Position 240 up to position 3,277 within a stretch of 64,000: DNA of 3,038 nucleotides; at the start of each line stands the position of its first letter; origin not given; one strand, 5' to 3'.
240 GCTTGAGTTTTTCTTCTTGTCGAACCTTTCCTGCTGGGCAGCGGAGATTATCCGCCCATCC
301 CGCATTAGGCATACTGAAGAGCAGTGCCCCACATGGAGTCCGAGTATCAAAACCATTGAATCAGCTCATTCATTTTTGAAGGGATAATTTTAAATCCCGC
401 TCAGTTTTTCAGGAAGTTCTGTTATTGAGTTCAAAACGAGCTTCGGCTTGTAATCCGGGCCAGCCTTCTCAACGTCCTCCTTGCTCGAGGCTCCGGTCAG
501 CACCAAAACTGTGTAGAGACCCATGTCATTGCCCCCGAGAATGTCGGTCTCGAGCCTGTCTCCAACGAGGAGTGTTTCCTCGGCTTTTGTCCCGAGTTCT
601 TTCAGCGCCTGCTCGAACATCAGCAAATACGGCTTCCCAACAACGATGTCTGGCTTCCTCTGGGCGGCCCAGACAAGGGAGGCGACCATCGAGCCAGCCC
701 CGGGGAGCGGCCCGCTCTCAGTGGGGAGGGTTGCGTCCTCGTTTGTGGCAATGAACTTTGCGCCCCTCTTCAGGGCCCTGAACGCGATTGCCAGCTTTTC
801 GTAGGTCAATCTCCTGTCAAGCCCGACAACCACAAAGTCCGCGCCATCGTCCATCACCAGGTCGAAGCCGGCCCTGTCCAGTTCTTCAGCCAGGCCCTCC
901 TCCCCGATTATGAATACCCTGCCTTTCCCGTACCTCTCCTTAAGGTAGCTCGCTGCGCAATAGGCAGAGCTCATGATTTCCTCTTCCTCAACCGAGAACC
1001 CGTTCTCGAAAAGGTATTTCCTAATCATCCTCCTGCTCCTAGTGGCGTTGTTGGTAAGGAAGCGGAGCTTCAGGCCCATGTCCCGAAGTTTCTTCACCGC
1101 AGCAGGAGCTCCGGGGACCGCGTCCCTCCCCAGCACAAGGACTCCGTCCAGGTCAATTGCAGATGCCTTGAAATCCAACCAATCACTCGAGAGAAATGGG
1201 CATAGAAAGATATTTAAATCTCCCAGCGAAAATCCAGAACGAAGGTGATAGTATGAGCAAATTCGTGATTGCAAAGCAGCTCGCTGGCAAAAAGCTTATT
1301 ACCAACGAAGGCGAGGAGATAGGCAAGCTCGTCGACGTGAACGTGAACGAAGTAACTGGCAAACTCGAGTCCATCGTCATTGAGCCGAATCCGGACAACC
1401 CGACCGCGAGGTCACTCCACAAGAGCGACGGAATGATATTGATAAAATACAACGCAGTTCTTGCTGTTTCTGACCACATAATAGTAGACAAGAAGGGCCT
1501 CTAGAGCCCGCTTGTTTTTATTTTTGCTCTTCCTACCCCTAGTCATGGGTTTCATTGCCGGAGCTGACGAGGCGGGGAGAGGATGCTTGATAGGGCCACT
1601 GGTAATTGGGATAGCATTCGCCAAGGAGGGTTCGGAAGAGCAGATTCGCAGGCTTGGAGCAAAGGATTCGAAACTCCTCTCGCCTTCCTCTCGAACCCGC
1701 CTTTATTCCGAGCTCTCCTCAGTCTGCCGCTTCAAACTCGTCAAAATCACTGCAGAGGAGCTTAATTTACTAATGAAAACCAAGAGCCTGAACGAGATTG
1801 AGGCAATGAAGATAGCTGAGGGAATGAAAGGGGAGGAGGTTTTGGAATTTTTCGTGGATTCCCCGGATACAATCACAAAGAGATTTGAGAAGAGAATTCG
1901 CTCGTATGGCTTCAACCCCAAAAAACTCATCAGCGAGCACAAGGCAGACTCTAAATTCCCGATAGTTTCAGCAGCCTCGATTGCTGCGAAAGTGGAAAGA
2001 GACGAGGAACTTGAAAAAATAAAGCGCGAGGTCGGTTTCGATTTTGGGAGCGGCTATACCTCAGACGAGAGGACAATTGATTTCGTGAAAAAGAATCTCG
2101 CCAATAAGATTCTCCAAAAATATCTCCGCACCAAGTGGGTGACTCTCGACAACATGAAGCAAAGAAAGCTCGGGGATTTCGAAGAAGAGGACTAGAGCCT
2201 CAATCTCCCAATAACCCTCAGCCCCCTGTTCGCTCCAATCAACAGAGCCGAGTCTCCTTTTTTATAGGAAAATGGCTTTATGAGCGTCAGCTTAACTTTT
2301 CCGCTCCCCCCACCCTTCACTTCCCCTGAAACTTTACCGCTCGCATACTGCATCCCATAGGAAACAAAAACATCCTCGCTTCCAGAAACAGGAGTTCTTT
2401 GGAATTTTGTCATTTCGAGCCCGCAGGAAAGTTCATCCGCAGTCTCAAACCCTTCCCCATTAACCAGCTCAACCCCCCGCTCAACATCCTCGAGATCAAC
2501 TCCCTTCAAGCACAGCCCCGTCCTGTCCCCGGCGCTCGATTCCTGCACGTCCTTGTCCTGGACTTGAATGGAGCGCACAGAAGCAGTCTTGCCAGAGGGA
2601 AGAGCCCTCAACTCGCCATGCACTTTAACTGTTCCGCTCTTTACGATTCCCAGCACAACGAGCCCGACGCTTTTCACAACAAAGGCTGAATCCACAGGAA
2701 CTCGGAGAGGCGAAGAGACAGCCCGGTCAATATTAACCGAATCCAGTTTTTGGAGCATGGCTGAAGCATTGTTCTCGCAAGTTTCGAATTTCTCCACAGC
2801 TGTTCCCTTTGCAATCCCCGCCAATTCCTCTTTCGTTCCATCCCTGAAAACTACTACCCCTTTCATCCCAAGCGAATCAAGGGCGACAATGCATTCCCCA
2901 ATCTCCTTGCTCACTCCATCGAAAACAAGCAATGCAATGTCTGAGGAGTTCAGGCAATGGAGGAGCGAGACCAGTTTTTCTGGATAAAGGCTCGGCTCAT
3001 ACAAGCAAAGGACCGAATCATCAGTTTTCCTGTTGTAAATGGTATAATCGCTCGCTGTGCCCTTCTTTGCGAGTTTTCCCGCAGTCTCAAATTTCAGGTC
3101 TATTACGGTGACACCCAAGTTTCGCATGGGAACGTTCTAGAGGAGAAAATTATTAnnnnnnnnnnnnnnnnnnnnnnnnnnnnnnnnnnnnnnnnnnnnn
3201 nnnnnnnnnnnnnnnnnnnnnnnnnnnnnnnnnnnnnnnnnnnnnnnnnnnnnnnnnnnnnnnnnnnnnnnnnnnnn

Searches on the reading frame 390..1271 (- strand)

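Call 64: search_protein_families(library=pfam, proteins=[window:390-1271:-], max_evalue=0.001)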
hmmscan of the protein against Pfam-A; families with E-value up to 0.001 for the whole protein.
window:390-1271:- (293 aa): 5 families
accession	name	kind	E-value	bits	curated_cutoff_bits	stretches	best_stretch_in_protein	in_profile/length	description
PF13344.12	Hydrolase_6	-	7.9e-29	100.1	27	1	39-136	3-100/101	Haloacid dehalogenase-like hydrolase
PF13242.12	Hydrolase_like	-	1.6e-22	79.6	22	1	211-286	2-75/75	HAD-hyrolase-like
PF00702.32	Hydrolase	-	4e-15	57.2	26.4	1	35-251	2-191/191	haloacid dehalogenase-like hydrolase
PF13419.12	HAD_2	-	3.4e-06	27.8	23.8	1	211-257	133-178/178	Haloacid dehalogenase-like hydrolase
PF09419.16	PGP_phosphatase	-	2.7e-05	24.2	20.4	1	228-260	134-166/168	Mitochondrial PGP phosphatase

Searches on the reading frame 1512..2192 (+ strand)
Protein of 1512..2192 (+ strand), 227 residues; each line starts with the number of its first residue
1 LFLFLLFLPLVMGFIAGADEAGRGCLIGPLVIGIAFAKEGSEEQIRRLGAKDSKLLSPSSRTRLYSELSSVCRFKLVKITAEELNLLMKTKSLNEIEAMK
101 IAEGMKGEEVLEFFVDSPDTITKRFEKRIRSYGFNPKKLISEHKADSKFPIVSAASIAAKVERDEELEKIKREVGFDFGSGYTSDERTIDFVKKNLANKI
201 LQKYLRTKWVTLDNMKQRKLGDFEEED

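Call 64: search_protein_families(library=pfam, proteins=[window:1512-2192:+], max_evalue=0.001)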
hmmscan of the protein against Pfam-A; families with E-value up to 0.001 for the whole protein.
window:1512-2192:+ (227 aa): 1 family
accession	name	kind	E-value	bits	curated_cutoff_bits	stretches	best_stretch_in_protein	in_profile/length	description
PF01351.25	RNase_HII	-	1.9e-39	136.1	25.8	1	16-211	1-198/199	Ribonuclease HII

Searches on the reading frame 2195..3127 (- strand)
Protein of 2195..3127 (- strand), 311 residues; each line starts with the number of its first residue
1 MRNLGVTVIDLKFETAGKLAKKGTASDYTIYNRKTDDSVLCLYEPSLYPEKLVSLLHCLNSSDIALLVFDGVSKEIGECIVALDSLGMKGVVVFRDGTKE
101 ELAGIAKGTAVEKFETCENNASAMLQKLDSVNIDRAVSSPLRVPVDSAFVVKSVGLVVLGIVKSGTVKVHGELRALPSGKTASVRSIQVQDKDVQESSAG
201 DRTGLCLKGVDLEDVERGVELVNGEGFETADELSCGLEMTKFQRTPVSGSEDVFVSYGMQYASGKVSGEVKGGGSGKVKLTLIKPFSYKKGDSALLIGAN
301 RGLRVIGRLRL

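Call 64: search_protein_families(library=pfam, proteins=[window:2195-3127:-], max_evalue=0.001)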
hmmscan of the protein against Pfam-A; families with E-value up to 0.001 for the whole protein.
window:2195-3127:- (311 aa): 1 family
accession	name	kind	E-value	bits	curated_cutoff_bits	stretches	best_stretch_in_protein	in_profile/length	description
PF03144.31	GTP_EFTU_D2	-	6.6e-11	42.9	30.3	1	155-218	1-69/73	Elongation factor Tu domain 2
